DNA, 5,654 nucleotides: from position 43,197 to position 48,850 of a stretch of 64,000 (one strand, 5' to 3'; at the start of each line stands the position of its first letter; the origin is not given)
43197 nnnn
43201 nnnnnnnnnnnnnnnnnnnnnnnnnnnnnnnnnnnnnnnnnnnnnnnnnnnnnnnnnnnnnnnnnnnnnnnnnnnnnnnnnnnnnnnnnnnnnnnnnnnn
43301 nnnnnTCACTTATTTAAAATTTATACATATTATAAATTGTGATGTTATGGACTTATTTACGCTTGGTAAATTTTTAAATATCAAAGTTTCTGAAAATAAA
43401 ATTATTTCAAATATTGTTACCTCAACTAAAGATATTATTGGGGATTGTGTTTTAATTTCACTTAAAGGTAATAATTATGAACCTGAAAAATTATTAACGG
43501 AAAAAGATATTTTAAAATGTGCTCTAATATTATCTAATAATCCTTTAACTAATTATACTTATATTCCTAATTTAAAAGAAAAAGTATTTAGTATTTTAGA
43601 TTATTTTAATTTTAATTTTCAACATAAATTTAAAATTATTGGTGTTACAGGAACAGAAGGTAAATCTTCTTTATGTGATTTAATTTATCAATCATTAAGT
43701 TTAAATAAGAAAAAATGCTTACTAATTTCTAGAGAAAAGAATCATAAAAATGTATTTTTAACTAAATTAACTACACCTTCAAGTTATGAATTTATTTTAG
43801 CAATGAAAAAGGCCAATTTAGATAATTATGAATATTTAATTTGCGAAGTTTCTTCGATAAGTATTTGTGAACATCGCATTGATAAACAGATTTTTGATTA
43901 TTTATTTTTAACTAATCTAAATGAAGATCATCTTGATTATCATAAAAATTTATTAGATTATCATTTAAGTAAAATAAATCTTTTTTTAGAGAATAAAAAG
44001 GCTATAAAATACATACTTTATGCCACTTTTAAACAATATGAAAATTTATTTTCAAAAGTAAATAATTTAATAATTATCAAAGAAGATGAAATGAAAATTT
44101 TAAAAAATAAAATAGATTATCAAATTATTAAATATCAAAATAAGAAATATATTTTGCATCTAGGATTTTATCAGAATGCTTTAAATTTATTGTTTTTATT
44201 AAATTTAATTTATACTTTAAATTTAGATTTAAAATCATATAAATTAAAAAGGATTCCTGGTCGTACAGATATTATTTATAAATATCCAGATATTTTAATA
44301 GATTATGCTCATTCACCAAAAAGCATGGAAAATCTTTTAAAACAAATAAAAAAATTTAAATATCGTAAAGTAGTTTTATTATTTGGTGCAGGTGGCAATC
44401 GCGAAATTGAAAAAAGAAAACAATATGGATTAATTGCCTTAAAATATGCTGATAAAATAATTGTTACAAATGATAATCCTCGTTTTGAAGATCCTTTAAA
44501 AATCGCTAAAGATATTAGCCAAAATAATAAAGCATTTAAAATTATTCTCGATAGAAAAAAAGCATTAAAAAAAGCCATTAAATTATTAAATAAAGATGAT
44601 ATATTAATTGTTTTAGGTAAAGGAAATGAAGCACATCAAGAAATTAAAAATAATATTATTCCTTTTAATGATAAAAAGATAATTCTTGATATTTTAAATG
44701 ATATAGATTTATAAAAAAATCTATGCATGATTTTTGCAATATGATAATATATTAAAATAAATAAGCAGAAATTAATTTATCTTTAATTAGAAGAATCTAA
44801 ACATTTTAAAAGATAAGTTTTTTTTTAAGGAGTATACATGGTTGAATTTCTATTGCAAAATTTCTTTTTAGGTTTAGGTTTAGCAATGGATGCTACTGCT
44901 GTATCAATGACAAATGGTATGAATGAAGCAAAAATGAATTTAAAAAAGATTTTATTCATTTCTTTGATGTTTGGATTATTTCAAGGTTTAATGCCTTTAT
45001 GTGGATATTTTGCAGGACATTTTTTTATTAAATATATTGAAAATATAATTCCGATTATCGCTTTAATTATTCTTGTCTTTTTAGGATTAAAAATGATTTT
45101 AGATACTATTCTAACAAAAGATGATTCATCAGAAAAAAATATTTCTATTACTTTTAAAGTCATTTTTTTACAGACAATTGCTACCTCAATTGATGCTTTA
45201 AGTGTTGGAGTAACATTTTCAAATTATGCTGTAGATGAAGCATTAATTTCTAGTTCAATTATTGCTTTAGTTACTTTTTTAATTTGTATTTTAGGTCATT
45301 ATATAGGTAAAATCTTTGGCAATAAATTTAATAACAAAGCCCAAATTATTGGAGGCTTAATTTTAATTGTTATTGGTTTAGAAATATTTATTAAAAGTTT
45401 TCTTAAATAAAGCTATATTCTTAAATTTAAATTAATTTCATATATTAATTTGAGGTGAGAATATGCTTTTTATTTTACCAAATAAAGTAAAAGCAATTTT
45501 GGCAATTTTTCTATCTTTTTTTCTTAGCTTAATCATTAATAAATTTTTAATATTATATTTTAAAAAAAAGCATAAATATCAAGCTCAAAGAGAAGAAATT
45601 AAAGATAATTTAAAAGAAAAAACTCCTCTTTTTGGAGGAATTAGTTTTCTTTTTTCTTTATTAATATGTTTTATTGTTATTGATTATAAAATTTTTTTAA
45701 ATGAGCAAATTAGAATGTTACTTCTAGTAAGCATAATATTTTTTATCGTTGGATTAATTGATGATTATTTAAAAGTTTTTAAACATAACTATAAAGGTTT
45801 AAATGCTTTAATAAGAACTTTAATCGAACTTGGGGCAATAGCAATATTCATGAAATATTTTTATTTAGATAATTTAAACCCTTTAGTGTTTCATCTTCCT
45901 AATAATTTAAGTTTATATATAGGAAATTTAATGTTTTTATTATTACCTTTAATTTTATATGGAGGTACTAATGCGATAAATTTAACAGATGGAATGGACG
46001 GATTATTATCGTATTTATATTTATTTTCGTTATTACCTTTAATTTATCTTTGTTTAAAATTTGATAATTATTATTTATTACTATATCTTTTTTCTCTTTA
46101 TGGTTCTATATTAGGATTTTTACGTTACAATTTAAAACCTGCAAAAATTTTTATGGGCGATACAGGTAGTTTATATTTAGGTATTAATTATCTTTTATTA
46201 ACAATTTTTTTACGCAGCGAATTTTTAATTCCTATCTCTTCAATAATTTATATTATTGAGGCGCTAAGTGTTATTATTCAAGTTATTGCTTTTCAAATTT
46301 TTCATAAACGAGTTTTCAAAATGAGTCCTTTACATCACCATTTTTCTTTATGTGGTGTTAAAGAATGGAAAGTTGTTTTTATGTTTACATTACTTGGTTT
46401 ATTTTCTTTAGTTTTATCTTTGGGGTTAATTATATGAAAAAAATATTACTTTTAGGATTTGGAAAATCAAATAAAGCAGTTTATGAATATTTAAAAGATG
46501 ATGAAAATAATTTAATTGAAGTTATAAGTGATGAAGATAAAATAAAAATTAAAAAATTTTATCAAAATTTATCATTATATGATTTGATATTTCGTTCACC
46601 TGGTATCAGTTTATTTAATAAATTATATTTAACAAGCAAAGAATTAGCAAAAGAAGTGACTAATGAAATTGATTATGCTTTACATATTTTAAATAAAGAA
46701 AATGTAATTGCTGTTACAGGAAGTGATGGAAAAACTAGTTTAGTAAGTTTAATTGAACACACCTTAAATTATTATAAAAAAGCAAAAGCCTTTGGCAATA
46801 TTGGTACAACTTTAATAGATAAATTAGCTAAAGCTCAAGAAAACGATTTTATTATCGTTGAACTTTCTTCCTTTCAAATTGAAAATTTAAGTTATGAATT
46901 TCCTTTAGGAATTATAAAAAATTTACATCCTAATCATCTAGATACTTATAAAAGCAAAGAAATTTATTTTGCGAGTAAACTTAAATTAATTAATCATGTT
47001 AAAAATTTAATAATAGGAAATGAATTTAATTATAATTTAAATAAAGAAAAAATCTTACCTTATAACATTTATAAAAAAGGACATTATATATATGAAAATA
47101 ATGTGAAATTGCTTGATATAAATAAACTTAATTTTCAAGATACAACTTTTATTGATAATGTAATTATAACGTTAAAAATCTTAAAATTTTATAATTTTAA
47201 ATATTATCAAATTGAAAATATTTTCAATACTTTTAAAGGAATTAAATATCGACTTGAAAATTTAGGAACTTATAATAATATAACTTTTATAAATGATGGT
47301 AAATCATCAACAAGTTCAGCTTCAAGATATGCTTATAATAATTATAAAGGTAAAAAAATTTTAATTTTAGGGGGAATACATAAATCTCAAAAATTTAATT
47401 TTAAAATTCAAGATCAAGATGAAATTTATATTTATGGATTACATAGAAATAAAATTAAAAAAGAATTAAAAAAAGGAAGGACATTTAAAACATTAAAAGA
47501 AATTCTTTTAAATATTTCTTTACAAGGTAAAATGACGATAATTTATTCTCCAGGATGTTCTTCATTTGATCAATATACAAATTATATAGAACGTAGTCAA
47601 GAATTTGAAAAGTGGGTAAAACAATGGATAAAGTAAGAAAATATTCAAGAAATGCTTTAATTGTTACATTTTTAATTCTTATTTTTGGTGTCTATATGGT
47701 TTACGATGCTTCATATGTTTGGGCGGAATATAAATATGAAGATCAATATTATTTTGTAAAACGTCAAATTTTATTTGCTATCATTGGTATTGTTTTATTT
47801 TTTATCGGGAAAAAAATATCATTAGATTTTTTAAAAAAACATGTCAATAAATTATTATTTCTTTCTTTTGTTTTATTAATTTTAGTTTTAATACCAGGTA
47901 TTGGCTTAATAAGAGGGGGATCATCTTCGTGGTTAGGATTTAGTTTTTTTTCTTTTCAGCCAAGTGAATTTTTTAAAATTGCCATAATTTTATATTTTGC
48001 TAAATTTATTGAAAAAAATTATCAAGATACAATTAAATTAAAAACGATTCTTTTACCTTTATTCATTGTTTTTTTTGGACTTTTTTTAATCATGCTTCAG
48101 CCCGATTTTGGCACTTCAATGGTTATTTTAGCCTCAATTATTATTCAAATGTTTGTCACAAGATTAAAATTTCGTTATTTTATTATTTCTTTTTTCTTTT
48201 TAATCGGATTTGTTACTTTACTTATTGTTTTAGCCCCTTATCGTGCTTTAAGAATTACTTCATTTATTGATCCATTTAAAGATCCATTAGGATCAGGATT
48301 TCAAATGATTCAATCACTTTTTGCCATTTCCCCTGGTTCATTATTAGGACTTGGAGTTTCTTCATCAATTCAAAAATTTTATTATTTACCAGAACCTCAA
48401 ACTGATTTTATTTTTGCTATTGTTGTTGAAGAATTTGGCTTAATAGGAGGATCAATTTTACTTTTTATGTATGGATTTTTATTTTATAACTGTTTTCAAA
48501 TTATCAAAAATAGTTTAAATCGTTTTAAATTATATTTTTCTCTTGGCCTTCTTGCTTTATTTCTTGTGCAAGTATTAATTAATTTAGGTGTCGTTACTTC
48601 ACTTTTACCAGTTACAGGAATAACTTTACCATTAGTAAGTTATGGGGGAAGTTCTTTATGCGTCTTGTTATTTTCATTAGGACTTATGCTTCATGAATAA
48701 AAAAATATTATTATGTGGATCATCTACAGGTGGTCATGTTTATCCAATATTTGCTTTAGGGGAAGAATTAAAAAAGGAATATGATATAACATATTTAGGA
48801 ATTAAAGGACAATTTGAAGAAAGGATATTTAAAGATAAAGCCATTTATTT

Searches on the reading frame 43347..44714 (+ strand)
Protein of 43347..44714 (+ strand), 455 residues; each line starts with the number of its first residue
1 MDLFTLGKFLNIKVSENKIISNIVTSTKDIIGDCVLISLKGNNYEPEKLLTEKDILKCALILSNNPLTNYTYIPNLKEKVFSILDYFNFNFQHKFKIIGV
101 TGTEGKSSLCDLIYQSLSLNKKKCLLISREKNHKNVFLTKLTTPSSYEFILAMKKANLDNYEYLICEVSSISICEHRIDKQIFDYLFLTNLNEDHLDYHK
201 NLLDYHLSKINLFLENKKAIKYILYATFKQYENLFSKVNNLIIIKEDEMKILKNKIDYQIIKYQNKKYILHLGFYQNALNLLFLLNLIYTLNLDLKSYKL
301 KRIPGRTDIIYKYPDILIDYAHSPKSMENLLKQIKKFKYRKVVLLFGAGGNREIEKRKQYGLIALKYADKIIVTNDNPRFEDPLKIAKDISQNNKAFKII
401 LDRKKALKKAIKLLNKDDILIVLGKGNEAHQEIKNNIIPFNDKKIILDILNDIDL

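Call 26: search_protein_families(library=ncbifam, max_evalue=0.00001, proteins=[window:43347-44714:+])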
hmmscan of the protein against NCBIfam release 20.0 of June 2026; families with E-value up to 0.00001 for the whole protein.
window:43347-44714:+ (455 aa): 18 families
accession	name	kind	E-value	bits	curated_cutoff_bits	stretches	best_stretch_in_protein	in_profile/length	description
NF001126.0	PRK00139.1-4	equivalog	9.3e-88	294.9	373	1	9-451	12-483/486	UDP-N-acetylmuramoyl-L-alanyl-D-glutamate--2,6-diaminopimelate ligase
TIGR01085.1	murE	subfamily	7.3e-83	279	257.3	1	18-450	2-471/472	UDP-N-acetylmuramyl-tripeptide synthetase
NF001124.0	PRK00139.1-2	equivalog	2.6e-68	231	476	1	16-451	24-493/500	UDP-N-acetylmuramoyl-L-alanyl-D-glutamate--2,6-diaminopimelate ligase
NF008896.0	PRK11929.1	equivalog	3.3e-66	223.8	1023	1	72-448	89-496/965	bifunctional UDP-N-acetylmuramoyl-L-alanyl-D-glutamate--2,6-diaminopimelate ligase MurE/UDP-N-acetylmuramoyl-tripeptide--D-alanyl-D-alanine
NF001123.0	PRK00139.1-1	equivalog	4.5e-58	197.1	586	1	70-451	82-490/493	UDP-N-acetylmuramoyl-L-alanyl-D-glutamate--2,6-diaminopimelate ligase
NF010628.0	PRK14022.1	equivalog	1.7e-55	188.6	536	1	79-436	94-466/483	UDP-N-acetylmuramoyl-L-alanyl-D-glutamate--L-lysine ligase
NF001130.0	PRK00139.2-4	equivalog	6.7e-38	130.7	715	2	301-451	354-512/516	UDP-N-acetylmuramoyl-L-alanyl-D-glutamate--2,6-diaminopimelate ligase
NF001127.0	PRK00139.2-1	equivalog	1.6e-32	112.9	997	2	302-451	355-512/520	UDP-N-acetylmuramoyl-L-alanyl-D-glutamate--2,6-diaminopimelate ligase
NF001129.0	PRK00139.2-3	equivalog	2.7e-27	95.4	762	2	301-447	351-511/517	UDP-N-acetylmuramoyl-L-alanyl-D-glutamate--2,6-diaminopimelate ligase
NF001131.0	PRK00139.2-5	equivalog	2.9e-25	89.1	1000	1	85-431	100-463/483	UDP-N-acetylmuramoyl-L-alanyl-D-glutamate--2,6-diaminopimelate ligase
TIGR02068.2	cya_phycin_syn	equivalog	1.2e-17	63.3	850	1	240-425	647-849/862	cyanophycin synthetase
NF010623.0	PRK14016.1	subfamily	1.1e-15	56.9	877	1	236-434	645-861/871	cyanophycin synthetase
TIGR01087.1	murD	equivalog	2.3e-14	53.4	211.95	1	158-294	149-290/441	UDP-N-acetylmuramoyl-L-alanine--D-glutamate ligase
TIGR01499.1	folC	subfamily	3.3e-13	49.8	162.65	1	302-424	266-388/400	bifunctional protein FolC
TIGR01082.1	murC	equivalog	6e-12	45.4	335.1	1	156-429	144-442/449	UDP-N-acetylmuramate--L-alanine ligase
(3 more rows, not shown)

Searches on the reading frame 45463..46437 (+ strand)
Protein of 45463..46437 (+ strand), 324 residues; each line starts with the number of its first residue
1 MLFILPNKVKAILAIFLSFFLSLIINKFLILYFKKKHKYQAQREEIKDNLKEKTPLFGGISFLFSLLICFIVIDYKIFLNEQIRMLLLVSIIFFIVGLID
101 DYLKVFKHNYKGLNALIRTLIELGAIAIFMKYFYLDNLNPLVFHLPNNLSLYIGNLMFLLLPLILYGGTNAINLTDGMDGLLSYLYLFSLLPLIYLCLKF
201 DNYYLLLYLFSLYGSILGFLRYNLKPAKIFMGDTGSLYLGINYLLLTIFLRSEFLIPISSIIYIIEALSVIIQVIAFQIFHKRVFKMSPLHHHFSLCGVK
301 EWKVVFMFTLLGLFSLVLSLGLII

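Call 26: search_protein_families(library=ncbifam, max_evalue=0.00001, proteins=[window:45463-46437:+])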
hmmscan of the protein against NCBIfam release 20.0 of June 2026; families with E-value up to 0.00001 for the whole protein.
window:45463-46437:+ (324 aa): 3 families
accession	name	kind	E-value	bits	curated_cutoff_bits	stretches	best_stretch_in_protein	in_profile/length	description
TIGR00445.1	mraY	equivalog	2.7e-58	198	192.05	1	22-320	1-315/321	phospho-N-acetylmuramoyl-pentapeptide-transferase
NF053644.1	MraY_archaea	equivalog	2.5e-24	86.2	450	1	155-314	177-334/340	pseudomurein biosynthesis MraY family phospho-N-acetylmuramoyl-pentapeptide-transferase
TIGR02380.1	ECA_wecA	exception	4.7e-14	52.3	326.05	1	11-311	3-297/346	UDP-N-acetylglucosamine--undecaprenyl-phosphate N-acetylglucosaminephosphotransferase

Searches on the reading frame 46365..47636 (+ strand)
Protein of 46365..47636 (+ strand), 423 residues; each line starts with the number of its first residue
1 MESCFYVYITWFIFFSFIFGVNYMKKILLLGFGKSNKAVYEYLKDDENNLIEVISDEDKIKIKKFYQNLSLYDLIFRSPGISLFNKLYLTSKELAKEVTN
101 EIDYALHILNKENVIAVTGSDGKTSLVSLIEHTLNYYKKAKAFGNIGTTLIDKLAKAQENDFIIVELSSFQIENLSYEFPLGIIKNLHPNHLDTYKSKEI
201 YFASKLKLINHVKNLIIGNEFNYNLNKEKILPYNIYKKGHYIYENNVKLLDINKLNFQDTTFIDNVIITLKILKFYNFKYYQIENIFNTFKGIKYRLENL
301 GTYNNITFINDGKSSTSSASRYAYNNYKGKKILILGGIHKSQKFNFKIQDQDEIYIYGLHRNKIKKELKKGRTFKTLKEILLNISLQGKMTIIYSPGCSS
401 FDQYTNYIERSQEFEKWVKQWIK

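Call 26: search_protein_families(library=ncbifam, max_evalue=0.00001, proteins=[window:46365-47636:+])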
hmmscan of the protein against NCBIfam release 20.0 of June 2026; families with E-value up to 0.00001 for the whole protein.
window:46365-47636:+ (423 aa): 12 families
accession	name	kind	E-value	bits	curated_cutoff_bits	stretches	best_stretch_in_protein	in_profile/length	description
TIGR01087.1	murD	equivalog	1.3e-68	232.2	211.95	1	26-419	1-440/441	UDP-N-acetylmuramoyl-L-alanine--D-glutamate ligase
TIGR01082.1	murC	equivalog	7.3e-15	55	335.1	1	60-311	47-322/449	UDP-N-acetylmuramate--L-alanine ligase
TIGR01085.1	murE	subfamily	5.4e-11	42.1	257.3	1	107-230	80-234/472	UDP-N-acetylmuramyl-tripeptide synthetase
TIGR01143.1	murF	subfamily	3.4e-10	39.5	288.6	1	110-386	72-393/418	UDP-N-acetylmuramoyl-tripeptide--D-alanyl-D-alanine ligase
NF053646.1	pMurD1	equivalog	6.9e-10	38.2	610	1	37-334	32-355/465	pseudomurein biosynthesis peptide ligase pMurD1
NF001124.0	PRK00139.1-2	equivalog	1.8e-09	36.8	476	0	110-152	107-147/500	UDP-N-acetylmuramoyl-L-alanyl-D-glutamate--2,6-diaminopimelate ligase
NF008896.0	PRK11929.1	equivalog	1.8e-09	36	1023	0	90-150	89-148/965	bifunctional UDP-N-acetylmuramoyl-L-alanyl-D-glutamate--2,6-diaminopimelate ligase MurE/UDP-N-acetylmuramoyl-tripeptide--D-alanyl-D-alanine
NF053647.1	pMurD2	equivalog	3.4e-09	36.1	550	1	90-350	74-330/405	pseudomurein biosynthesis peptide ligase pMurD2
NF008897.0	PRK11930.1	equivalog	9.7e-08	30.5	804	1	113-348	108-378/822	bifunctional UDP-N-acetylmuramoyl-tripeptide:D-alanyl-D-alanine ligase/alanine racemase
NF001126.0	PRK00139.1-4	equivalog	4.3e-07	28.8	373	0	156-246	168-269/486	UDP-N-acetylmuramoyl-L-alanyl-D-glutamate--2,6-diaminopimelate ligase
NF010628.0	PRK14022.1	equivalog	2.1e-06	26.8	536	0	150-259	167-281/483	UDP-N-acetylmuramoyl-L-alanyl-D-glutamate--L-lysine ligase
NF053645.1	pMurC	equivalog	3.8e-06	25.9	560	0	69-217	59-220/492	pseudomurein biosynthesis peptide ligase pMurC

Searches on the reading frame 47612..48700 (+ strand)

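Call 26: search_protein_families(library=ncbifam, max_evalue=0.00001, proteins=[window:47612-48700:+])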
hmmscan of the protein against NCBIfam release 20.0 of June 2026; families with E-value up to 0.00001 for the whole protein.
window:47612-48700:+ (362 aa): 6 families
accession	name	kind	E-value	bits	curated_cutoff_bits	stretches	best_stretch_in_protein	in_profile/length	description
TIGR02614.1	ftsW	equivalog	1.6e-104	349.9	337.5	1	16-360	5-351/357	putative lipid II flippase FtsW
TIGR02615.1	spoVE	exception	7.3e-104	348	448.8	1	16-360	5-350/354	stage V sporulation protein E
TIGR02210.1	rodA_shape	equivalog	2.4e-84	283.5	336.7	1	16-360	5-350/357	rod shape-determining protein RodA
NF008042.0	PRK10774.1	equivalog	3e-64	217.5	493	1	5-360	29-386/405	cell division protein FtsW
NF008060.0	PRK10794.1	equivalog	1.8e-55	188.4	590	1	6-360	6-357/370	peptidoglycan glycosyltransferase MrdB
NF037961.1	RodA_shape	subfamily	1e-36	127.2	150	2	228-352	272-397/415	rod shape-determining protein RodA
